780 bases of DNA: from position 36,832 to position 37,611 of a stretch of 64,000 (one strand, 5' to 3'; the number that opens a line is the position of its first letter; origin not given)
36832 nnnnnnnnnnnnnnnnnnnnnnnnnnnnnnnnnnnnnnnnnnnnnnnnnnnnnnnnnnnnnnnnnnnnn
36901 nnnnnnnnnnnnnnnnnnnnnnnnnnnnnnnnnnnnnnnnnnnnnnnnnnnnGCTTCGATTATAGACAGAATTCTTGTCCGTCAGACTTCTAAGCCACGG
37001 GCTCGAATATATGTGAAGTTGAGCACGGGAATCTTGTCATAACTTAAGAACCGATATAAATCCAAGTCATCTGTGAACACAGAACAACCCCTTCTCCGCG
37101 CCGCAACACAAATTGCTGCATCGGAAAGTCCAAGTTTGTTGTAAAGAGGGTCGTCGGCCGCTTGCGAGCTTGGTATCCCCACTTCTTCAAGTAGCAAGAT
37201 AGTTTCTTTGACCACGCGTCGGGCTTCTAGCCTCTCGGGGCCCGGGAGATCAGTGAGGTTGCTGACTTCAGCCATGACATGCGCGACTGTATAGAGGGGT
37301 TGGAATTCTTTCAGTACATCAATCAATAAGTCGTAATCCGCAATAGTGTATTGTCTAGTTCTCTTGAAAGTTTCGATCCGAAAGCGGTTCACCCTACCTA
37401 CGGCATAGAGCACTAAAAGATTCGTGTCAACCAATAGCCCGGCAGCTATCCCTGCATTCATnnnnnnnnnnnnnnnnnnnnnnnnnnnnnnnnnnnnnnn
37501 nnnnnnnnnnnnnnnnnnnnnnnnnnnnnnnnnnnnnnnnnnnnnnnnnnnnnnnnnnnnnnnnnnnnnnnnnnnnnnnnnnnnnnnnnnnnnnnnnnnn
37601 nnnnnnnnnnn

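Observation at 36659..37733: Non-canonical three-gene PIN-nuclease module (unknown 91-aa protein, PIN-like, DUF433) inserted right after leuD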

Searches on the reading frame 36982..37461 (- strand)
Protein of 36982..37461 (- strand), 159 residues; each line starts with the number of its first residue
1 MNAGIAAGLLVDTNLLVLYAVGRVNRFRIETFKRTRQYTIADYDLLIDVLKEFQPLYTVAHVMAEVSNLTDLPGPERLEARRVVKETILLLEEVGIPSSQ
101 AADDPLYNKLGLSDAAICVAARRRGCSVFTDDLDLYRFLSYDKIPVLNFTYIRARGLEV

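Call 3: search_protein_families(library=pfam, proteins=[window:36982-37461:-], max_evalue=1)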
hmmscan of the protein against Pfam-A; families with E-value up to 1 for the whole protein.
window:36982-37461:- (159 aa): 3 families
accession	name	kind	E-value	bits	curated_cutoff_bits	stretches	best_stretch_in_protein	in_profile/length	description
PF01850.27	PIN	-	8.8e-05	23.5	23.6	1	49-137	28-116/120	PIN domain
PF18480.7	DUF5615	-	0.08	13.2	23.8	1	92-141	18-64/110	Domain of unknown function (DUF5615)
PF24635.1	DUF7632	-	0.23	12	27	1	30-53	54-77/95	Domain of unknown function (DUF7632)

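Call 4: search_protein_families(library=ncbifam, proteins=[window:36982-37461:-], max_evalue=1)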
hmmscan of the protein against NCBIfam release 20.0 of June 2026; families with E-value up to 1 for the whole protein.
window:36982-37461:- (159 aa): 0 families

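Call 5: search_protein_families(library=padloc, proteins=[window:36982-37461:-], max_evalue=1)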
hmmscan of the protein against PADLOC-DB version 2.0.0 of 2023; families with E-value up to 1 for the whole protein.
window:36982-37461:- (159 aa): 0 families

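Call 6: find_homologous_proteins(query=window:36982-37461:-)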
Query window:36982-37461:- (159 aa): 465 proteins with E <= 0.001 among 792 candidates; the best 120 are listed.
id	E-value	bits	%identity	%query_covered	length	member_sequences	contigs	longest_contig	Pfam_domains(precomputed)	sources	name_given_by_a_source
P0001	3.0e-96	338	99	100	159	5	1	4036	-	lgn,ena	-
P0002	8.8e-61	222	67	99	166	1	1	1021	PF01850.28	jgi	jgi:predicted nucleic acid-binding protein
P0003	1.9e-60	221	68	98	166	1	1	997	PF01850.28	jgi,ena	jgi:predicted nucleic acid-binding protein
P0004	2.1e-60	221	70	97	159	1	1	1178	PF01850.28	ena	-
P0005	8.1e-60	219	69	96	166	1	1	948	PF01850.28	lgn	-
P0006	2.1e-59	218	66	97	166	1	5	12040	-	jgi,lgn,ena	-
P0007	2.8e-59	218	68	97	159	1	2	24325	-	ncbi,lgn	-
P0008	9.7e-59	216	66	100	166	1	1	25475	PF01850.28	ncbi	-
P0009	1.1e-58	216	69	96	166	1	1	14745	PF01850.28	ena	-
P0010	1.3e-58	215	66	100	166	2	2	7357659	PF01850.28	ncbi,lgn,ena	-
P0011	2.2e-58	215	65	100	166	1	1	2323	PF01850.28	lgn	-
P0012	2.6e-58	214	65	100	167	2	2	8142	PF01850.28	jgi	jgi:predicted nucleic acid-binding protein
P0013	4.0e-58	214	67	95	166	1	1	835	PF01850.28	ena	-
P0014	4.5e-58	214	67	96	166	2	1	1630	PF01850.28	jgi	-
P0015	4.9e-58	214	67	97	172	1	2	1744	PF01850.28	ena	-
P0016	5.2e-58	213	69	97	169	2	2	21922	PF01850.28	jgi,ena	jgi:predicted nucleic acid-binding protein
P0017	3.5e-57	211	65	97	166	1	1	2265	PF01850.28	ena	-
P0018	8.4e-57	210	62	100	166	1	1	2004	PF01850.28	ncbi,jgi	ncbi:MAG TPA: PIN domain-containing protein [Armatimonadota bacterium]|jgi:predicted nucleic acid-bi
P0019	9.2e-57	209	67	94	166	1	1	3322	PF01850.28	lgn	-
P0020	1.0e-56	209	66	97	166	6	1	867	PF01850.28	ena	-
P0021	1.1e-56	209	65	100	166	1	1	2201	PF01850.28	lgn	-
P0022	1.8e-56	208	65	98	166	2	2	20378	PF01850.28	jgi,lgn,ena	jgi:predicted nucleic acid-binding protein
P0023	1.9e-56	208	66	97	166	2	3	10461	PF01850.28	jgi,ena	-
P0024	1.9e-56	208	68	97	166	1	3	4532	PF01850.28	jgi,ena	jgi:predicted nucleic acid-binding protein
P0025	1.9e-56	208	65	100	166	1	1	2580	PF01850.28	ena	-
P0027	2.7e-56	208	67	100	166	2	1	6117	PF01850.28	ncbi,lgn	-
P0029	3.7e-56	207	64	100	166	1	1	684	PF01850.28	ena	-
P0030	4.2e-56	207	71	92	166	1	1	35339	PF01850.28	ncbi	-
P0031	5.5e-56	207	65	100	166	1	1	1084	PF01850.28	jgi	jgi:predicted nucleic acid-binding protein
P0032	8.6e-56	206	65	97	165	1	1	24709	PF01850.28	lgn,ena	-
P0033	9.6e-56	206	65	100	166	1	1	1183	PF01850.28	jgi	jgi:rRNA-processing protein FCF1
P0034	1.0e-55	206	65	99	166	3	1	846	PF01850.28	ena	-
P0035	1.5e-55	205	67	97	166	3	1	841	PF01850.28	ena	-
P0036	2.6e-55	205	69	94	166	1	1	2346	PF01850.28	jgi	jgi:predicted nucleic acid-binding protein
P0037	2.7e-55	205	66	97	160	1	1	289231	PF01850.28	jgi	jgi:predicted nucleic acid-binding protein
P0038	3.9e-55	204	62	100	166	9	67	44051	PF01850.28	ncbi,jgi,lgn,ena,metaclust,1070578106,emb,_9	jgi:predicted nucleic acid-binding protein|metaclust:\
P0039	4.0e-55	204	62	100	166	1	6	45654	PF01850.28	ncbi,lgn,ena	ncbi:MAG: PIN domain-containing protein [Bryobacteraceae bacterium]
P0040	4.5e-55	204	67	96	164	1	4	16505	PF01850.28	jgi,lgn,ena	jgi:predicted nucleic acid-binding protein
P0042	5.7e-55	204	66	96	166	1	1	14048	PF01850.28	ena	-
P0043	6.3e-55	203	65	100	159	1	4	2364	PF01850.28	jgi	jgi:predicted nucleic acid-binding protein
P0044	7.2e-55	203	65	98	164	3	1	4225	PF01850.28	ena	-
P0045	7.3e-55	203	65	96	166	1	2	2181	PF01850.28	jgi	jgi:hypothetical protein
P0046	7.9e-55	203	68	93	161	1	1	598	PF01850.28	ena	-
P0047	9.0e-55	203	64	98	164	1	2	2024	PF01850.28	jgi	jgi:predicted nucleic acid-binding protein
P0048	1.0e-54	203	62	100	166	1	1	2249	PF01850.28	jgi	jgi:predicted nucleic acid-binding protein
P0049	1.1e-54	203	66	96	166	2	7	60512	PF01850.28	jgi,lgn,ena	jgi:predicted nucleic acid-binding protein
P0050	1.6e-54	202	63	100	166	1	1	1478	PF01850.28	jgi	jgi:predicted nucleic acid-binding protein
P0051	1.6e-54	202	65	97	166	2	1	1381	PF01850.28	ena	-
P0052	1.6e-54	202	67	96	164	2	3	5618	PF01850.28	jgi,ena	-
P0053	1.6e-54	202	67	96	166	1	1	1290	PF01850.28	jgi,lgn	jgi:predicted nucleic acid-binding protein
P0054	1.9e-54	202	64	97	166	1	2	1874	PF01850.28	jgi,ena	-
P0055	2.1e-54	202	66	96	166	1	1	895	PF01850.28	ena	-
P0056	2.2e-54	202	65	95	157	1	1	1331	PF01850.28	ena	-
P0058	3.2e-54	201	65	97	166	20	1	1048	PF01850.28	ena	-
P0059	3.4e-54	201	66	97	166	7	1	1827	PF01850.28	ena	-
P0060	3.7e-54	201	65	97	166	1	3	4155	PF01850.28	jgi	jgi:predicted nucleic acid-binding protein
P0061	4.2e-54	201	64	96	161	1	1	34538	PF01850.28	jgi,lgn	-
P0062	4.3e-54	201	67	94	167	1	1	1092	PF01850.28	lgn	-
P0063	5.0e-54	201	66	97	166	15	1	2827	PF01850.28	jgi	jgi:predicted nucleic acid-binding protein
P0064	5.4e-54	200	67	95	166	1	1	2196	PF01850.28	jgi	jgi:predicted nucleic acid-binding protein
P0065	7.2e-54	200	63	99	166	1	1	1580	PF01850.28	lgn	-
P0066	7.3e-54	200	63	97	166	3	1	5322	PF01850.28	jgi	jgi:predicted nucleic acid-binding protein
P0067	7.9e-54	200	64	96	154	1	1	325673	PF01850.28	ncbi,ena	-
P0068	8.7e-54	200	68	93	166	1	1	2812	PF01850.28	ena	-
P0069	9.7e-54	200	62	100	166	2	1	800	PF01850.28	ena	-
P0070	1.0e-53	200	61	100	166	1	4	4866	PF01850.28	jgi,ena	jgi:predicted nucleic acid-binding protein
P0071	1.9e-53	199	66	95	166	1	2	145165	PF01850.28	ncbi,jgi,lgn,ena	jgi:predicted nucleic acid-binding protein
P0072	1.9e-53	199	64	94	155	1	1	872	PF01850.28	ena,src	-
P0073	1.9e-53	199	64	97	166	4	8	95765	PF01850.28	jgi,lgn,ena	jgi:predicted nucleic acid-binding protein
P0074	2.4e-53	198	63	94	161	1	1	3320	PF01850.28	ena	-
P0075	2.8e-53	198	65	100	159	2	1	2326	PF01850.28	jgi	jgi:predicted nucleic acid-binding protein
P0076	2.9e-53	198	61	99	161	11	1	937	PF01850.28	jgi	jgi:predicted nucleic acid-binding protein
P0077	3.3e-53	198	66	95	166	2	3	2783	PF01850.28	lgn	-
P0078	3.6e-53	198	63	97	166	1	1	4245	PF01850.28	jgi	jgi:predicted nucleic acid-binding protein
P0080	4.0e-53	198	61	100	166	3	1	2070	PF01850.28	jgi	jgi:predicted nucleic acid-binding protein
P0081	4.5e-53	197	65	95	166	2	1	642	PF01850.28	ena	-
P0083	5.4e-53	197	65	94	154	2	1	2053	PF01850.28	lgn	-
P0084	5.6e-53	197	62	100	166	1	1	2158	PF01850.28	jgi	jgi:predicted nucleic acid-binding protein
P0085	5.9e-53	197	65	96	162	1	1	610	PF01850.28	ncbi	-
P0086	7.0e-53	197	63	94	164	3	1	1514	PF01850.28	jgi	-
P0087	7.1e-53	197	64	94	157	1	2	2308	PF01850.28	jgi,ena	jgi:predicted nucleic acid-binding protein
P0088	7.5e-53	197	68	93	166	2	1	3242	PF01850.28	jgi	jgi:predicted nucleic acid-binding protein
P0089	8.2e-53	197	65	94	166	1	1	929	PF01850.28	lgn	-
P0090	9.9e-53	196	66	94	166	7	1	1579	PF01850.28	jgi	jgi:predicted nucleic acid-binding protein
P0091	1.0e-52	196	66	93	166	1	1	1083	PF01850.28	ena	-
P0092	1.1e-52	196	63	97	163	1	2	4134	PF01850.28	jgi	jgi:predicted nucleic acid-binding protein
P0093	1.2e-52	196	64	95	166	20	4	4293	PF01850.28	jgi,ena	jgi:hypothetical protein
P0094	1.2e-52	196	64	100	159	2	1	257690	PF01850.28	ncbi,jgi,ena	jgi:predicted nucleic acid-binding protein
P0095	1.2e-52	196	63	98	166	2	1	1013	PF01850.28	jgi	-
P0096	1.3e-52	196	64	82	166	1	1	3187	PF01850.28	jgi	jgi:predicted nucleic acid-binding protein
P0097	1.6e-52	196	65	95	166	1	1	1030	PF01850.28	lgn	-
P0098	1.6e-52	196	65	96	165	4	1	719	PF01850.28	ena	-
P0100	2.2e-52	195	64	96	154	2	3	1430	PF01850.28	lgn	-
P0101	2.4e-52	195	62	94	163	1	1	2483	PF01850.28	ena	-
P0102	3.0e-52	195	66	93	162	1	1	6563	PF01850.28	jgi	jgi:predicted nucleic acid-binding protein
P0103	3.0e-52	195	65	100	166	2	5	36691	PF01850.28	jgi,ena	jgi:predicted nucleic acid-binding protein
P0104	3.0e-52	195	63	98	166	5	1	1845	PF01850.28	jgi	-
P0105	3.4e-52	195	64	96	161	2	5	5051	PF01850.28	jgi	jgi:predicted nucleic acid-binding protein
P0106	3.8e-52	194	62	93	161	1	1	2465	PF01850.28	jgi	jgi:predicted nucleic acid-binding protein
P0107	4.0e-52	194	64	92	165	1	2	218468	PF01850.28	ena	-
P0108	4.2e-52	194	65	94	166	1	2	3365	PF01850.28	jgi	jgi:predicted nucleic acid-binding protein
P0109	4.9e-52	194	62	97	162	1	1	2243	PF01850.28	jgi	jgi:predicted nucleic acid-binding protein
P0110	5.5e-52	194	66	93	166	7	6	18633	PF01850.28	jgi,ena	jgi:predicted nucleic acid-binding protein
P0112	6.1e-52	194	63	97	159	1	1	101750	PF01850.28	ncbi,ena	-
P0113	6.5e-52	194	65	94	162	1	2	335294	PF01850.28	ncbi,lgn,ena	-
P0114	8.0e-52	193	61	84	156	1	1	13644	PF01850.28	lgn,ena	-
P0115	9.4e-52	193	63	99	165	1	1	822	PF01850.28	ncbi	-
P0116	1.2e-51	193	67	95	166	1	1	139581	PF01850.28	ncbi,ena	-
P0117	1.2e-51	193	62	84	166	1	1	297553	PF01850.28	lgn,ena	-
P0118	1.3e-51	193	65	92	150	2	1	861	PF01850.28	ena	-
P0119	1.5e-51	192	65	94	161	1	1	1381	PF01850.28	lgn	-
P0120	1.5e-51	192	61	100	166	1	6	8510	PF01850.28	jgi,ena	jgi:PIN domain-containing protein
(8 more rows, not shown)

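Call 7: search_solved_structures(query=window:36982-37461:-, max_evalue=10, show_alignments=2)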
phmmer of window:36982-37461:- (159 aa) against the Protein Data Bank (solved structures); distinct sequences matched with E-value up to 10: 1.
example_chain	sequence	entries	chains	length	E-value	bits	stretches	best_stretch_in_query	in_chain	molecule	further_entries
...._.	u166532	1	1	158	0.64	13.5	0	59-101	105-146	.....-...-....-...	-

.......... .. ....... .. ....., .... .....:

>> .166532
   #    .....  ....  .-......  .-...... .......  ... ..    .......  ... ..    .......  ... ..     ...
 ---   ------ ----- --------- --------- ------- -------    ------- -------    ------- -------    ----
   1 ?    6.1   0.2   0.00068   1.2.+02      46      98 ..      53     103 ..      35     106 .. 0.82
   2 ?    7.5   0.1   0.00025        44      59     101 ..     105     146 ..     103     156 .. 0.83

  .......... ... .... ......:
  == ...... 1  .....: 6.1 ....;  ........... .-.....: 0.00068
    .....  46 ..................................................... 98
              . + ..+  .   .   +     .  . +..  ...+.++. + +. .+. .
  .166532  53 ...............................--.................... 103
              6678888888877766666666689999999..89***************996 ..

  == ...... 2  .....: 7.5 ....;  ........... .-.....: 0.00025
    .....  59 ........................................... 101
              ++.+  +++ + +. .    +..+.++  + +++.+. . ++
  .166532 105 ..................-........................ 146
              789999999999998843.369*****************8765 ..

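Call 10: find_related_loci(query=window:36982-37461:-, collection=genome_contigs, flank=4000)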
Query window:36982-37461:- (159 aa) in genome_contigs; peptide patterns used: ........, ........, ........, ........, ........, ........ (x = any residue, [..] = any of these).
598 stretches matched a pattern (row limit reached: there are more); 14 encode a relative of the query (tblastn E <= 1e-3); 14 distinct loci.
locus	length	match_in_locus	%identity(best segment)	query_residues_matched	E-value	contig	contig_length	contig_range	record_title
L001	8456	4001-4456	64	8-159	5e-62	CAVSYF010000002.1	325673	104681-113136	MAG: Bryobacterales bacterium isolate MFD05512.bin.2.53 genome assembly, contig: contig_11328, whole genome shotgun sequ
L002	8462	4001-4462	61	3-154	2e-57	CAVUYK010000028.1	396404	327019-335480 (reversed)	MAG: Terriglobales bacterium isolate MFD05942.bin.2.68 genome assembly, contig: contig_9457, whole genome shotgun sequen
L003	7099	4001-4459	63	7-159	3e-57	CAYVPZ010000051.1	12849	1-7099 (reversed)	MAG TPA_asm: uncultured Solibacteraceae bacterium isolate binchicken_co3_134 genome assembly, contig: NODE_15805_length_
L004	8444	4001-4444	61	7-154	1e-55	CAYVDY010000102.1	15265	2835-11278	MAG TPA_asm: uncultured Candidatus Solibacter sp. isolate SRP302447_co4_276 genome assembly, contig: NODE_10266_length_1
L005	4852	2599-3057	61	7-159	5e-55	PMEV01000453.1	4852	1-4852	MAG: Bryobacterales bacterium isolate fen_330 73.20120700_E1D.21_contig_2721, whole genome shotgun sequence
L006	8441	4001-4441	61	7-153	6e-53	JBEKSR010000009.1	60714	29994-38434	MAG: Bryobacteraceae bacterium isolate SPRUCE 539 SPRUCE_539_9, whole genome shotgun sequence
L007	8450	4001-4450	57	7-156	2e-50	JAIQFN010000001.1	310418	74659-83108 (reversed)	MAG: Terriglobia bacterium isolate SRVP_6 SR-VP_26_10_2019_C_20cm_scaffold_37, whole genome shotgun sequence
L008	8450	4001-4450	60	6-155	9e-50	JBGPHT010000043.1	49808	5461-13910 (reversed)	MAG: Bryobacteraceae bacterium isolate OBJ_0618_7090110_351 k141_7232072_length_49808_cov_19.1037, whole genome shotgun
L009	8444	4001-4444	55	7-154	4e-49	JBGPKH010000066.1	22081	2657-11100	MAG: Bryobacteraceae bacterium isolate OBJ_0618_7090110_290 k141_10018541_length_22081_cov_29.8080, whole genome shotgun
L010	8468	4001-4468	51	3-158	4e-48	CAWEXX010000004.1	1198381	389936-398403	MAG: Bryobacterales bacterium isolate MFD05513.bin.2.190 genome assembly, contig: contig_6527, whole genome shotgun sequ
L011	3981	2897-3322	56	3-144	1e-45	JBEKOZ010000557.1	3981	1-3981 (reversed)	MAG: Bryobacteraceae bacterium isolate SPRUCE 452 SPRUCE_452_557, whole genome shotgun sequence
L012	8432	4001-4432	53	12-155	8e-44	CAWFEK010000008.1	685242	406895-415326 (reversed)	MAG: Bryobacterales bacterium isolate MFD04463.bin.1.193 genome assembly, contig: contig_30648, whole genome shotgun seq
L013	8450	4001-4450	59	7-156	2e-53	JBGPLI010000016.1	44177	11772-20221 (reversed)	MAG: Bryobacteraceae bacterium isolate OBJ_0618_7090110_266 k141_2958937_length_44177_cov_13.0000, whole genome shotgun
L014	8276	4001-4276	43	20-117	1e-16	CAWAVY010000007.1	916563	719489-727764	MAG: Bryobacterales bacterium isolate MFD04540.bin.1.137 genome assembly, contig: contig_9660, whole genome shotgun sequ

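Call 13: find_encoding_contigs(protein=P0010, flank=5000, max_places=3)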
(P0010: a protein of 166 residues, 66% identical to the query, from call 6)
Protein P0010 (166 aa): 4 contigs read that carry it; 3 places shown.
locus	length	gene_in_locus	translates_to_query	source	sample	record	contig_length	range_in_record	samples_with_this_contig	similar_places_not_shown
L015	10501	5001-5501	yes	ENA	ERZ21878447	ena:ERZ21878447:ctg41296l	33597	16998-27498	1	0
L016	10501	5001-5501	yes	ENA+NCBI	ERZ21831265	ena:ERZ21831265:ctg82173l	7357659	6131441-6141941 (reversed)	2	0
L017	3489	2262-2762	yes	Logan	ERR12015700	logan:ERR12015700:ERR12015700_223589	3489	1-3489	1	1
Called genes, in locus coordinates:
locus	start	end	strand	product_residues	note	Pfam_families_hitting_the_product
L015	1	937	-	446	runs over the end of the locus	PF07730:HisKA_3, PF02518:HATPase_c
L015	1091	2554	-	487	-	PF00884:Sulfatase, PF01663:Phosphodiest (faint), PF16347:SGSH_C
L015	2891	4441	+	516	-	PF00884:Sulfatase, PF01663:Phosphodiest, PF16347:SGSH_C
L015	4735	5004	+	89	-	-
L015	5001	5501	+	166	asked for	PF01850:PIN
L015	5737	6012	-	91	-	-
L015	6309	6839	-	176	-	PF03602:Cons_hypoth95, PF05175:MTS (weak)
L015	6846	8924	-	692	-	PF17191:RecG_wedge, PF00270:DEAD, PF04851:ResIII, PF22232:TraI_hel_assoc_N (faint), PF22590:Cas3-like_C_2 (faint), PF00271:Helicase_C, PF19833:RecG_dom3_C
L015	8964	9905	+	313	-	PF01408:GFO_IDH_MocA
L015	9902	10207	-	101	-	PF01381:HTH_3, PF12844:HTH_19 (weak), PF13443:HTH_26 (weak), PF13560:HTH_31 (faint)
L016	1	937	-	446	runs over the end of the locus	PF07730:HisKA_3, PF02518:HATPase_c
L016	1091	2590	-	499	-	PF00884:Sulfatase, PF01663:Phosphodiest (faint), PF16347:SGSH_C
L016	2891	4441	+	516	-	PF00884:Sulfatase, PF01663:Phosphodiest, PF16347:SGSH_C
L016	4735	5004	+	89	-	-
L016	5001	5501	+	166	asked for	PF01850:PIN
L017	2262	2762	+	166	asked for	PF01850:PIN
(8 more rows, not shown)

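Call 14: find_encoding_contigs(protein=P0038, flank=4000, max_places=8)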
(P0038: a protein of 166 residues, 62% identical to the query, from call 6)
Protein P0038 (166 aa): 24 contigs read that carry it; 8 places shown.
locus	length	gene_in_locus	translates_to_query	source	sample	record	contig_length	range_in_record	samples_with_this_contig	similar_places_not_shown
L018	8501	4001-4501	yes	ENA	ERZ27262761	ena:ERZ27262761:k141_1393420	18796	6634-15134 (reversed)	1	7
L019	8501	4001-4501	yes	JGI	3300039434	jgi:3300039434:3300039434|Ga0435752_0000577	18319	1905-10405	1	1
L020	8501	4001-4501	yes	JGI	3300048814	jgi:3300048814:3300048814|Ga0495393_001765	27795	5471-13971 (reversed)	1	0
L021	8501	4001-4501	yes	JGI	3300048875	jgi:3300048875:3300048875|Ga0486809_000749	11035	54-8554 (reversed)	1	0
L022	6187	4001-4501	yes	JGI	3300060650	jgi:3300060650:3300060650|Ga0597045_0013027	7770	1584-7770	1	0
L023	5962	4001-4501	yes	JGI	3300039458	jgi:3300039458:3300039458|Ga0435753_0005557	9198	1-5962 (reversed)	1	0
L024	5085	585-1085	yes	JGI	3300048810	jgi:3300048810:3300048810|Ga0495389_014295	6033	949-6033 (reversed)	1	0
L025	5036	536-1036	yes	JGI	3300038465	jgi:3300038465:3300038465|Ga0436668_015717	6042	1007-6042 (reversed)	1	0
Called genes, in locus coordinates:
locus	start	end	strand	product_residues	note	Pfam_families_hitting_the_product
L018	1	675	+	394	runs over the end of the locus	PF02670:DXP_reductoisom, PF08436:DXP_redisom_C, PF13288:DXPR_C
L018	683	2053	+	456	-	PF02163:Peptidase_M50, PF13180:PDZ_2 (weak), PF14685:PDZ_Tricorn (faint), PF17820:PDZ_6 (weak), PF21558:Pept_S41_N_bact (faint), PF00595:PDZ, PF13180:PDZ_2, PF17820:PDZ_6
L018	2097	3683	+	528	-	PF10079:Rossmann-like_BshC, PF24850:CC_BshC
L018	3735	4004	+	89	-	-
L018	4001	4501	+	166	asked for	PF01850:PIN (weak)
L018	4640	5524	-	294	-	PF20434:BD-FAE, PF07859:Abhydrolase_3, PF00326:Peptidase_S9, PF01738:DLH (faint), PF02230:Abhydrolase_2 (faint)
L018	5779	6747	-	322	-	PF00069:Pkinase, PF07714:PK_Tyr_Ser-Thr, PF01636:APH (faint), PF03109:ABC1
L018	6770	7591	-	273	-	PF00481:PP2C (weak), PF13672:PP2C_2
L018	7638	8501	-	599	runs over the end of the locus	PF13520:AA_permease_2, PF00324:AA_permease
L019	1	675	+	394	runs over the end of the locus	PF02670:DXP_reductoisom, PF08436:DXP_redisom_C, PF13288:DXPR_C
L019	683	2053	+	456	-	PF02163:Peptidase_M50, PF13180:PDZ_2 (weak), PF14685:PDZ_Tricorn (faint), PF17820:PDZ_6 (weak), PF21558:Pept_S41_N_bact (faint), PF00595:PDZ, PF13180:PDZ_2, PF17820:PDZ_6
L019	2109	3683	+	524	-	PF10079:Rossmann-like_BshC, PF24850:CC_BshC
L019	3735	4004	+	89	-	-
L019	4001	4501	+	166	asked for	PF01850:PIN (weak)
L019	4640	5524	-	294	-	PF20434:BD-FAE, PF07859:Abhydrolase_3, PF00326:Peptidase_S9, PF01738:DLH (faint), PF02230:Abhydrolase_2 (faint)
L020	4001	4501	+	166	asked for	PF01850:PIN (weak)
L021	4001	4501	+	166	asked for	PF01850:PIN (weak)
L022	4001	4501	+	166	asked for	PF01850:PIN (weak)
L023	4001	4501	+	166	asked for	PF01850:PIN (weak)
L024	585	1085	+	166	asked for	PF01850:PIN (weak)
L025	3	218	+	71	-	?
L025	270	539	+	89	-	-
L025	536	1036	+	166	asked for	PF01850:PIN (weak)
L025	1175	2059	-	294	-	PF20434:BD-FAE, PF07859:Abhydrolase_3, PF00326:Peptidase_S9, PF01738:DLH (faint), PF02230:Abhydrolase_2 (faint)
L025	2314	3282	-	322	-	PF00069:Pkinase, PF07714:PK_Tyr_Ser-Thr, PF01636:APH (faint), PF03109:ABC1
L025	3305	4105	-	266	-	PF00481:PP2C (weak), PF13672:PP2C_2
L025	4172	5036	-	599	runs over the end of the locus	PF13520:AA_permease_2, PF00324:AA_permease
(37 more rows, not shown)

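Call 21: search_solved_structures(query=A1, max_evalue=10, show_alignments=3)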
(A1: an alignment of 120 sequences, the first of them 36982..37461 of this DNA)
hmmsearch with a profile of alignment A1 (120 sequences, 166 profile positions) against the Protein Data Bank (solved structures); distinct sequences matched with E-value up to 10: 1.
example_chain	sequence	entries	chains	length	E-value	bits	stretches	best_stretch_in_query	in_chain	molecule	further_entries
3i8o_A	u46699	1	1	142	0.62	12.9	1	108-153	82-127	KH domain-containing protein MJ1533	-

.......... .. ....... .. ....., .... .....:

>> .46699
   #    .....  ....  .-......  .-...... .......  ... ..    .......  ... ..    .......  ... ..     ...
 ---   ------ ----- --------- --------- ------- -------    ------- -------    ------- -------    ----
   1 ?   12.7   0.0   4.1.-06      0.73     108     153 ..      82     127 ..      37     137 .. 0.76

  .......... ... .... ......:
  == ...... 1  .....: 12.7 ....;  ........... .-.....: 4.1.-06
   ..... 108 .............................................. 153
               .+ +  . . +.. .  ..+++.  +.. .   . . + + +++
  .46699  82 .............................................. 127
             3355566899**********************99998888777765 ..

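Call 29: predict_structure(alignment_id=A1)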
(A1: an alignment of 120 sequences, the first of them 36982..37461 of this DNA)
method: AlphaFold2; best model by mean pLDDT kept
length: 159 residues; sequences in the alignment: 120
mean_pLDDT: 92.8   pTM: 0.88
mean pLDDT of the five models: 92.8, 92.2, 91.9, 91.1, 85.1
residues with pLDDT >= 90: 141; 70-90: 9; 50-70: 3; < 50: 6
segments of 3 or more residues with pLDDT < 50: 1-5
pLDDT, mean of each block of 10 residues (from residue 1): 63 98 98 97 96 95 97 92 97 98 95 98 96 96 94 74
secondary structure, 60 per line:
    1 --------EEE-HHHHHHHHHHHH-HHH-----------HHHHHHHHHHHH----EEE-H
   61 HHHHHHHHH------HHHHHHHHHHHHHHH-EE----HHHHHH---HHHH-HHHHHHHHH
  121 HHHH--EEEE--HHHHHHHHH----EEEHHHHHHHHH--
elements in order: E9-11 H13-24 H40-51 E56-58 H60-69 H76-90 H98-103 H107-110 H112-124 E127-130 H133-141 E146-148 H149-157
